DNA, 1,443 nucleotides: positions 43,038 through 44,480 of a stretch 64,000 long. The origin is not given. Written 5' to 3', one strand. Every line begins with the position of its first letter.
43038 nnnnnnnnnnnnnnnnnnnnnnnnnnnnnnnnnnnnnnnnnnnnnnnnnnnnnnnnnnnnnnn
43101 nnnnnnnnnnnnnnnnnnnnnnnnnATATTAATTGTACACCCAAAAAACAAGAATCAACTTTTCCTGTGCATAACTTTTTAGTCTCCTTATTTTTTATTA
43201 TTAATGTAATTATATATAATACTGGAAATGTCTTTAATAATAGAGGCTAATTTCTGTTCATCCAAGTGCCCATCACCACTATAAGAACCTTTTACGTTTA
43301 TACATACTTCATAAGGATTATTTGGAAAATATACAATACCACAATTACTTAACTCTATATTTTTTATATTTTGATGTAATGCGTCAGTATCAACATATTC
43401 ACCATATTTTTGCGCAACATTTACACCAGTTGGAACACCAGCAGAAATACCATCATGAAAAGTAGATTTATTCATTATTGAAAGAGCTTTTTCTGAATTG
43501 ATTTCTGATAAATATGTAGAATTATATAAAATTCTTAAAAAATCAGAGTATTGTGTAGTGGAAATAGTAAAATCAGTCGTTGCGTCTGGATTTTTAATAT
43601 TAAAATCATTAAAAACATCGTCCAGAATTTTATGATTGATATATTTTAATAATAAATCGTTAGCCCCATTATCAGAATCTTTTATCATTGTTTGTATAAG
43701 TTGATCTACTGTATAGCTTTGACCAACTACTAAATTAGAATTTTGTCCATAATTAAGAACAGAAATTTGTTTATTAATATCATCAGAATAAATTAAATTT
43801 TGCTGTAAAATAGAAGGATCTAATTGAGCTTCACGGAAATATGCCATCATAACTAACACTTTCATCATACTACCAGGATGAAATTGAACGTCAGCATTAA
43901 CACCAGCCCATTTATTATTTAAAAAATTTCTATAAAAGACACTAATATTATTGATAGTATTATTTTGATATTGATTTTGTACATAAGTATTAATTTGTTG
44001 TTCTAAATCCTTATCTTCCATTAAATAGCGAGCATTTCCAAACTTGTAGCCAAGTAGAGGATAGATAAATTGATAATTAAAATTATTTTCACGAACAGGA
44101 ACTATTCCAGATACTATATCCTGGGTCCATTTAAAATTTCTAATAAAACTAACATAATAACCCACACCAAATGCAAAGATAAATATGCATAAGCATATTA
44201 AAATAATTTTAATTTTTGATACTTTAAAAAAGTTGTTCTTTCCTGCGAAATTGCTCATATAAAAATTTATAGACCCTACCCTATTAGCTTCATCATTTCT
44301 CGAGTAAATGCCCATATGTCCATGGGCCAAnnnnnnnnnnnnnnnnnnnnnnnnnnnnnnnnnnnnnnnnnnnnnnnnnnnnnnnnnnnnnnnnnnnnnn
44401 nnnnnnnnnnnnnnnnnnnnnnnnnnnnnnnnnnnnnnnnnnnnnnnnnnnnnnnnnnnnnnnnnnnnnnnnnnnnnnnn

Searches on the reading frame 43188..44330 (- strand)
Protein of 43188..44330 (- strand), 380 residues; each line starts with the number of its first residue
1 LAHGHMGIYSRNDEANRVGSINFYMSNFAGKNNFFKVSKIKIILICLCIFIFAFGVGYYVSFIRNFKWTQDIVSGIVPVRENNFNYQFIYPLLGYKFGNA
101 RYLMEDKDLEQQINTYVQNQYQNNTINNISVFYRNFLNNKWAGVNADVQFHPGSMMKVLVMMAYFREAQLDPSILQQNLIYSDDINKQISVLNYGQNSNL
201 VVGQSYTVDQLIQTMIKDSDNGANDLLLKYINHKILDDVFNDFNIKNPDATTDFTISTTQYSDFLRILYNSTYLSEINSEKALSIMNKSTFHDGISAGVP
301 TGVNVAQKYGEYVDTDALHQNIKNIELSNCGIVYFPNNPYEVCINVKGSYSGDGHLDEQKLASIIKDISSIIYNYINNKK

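Call 82: search_protein_families(library=pfam, proteins=[window:43188-44330:-], max_evalue=0.001)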
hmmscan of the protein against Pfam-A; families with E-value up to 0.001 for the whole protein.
window:43188-44330:- (380 aa): 1 family
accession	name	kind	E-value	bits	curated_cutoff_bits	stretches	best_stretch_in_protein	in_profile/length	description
PF13354.11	Beta-lactamase2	-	9.9e-29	100.6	22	1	130-344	1-212/214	Beta-lactamase enzyme family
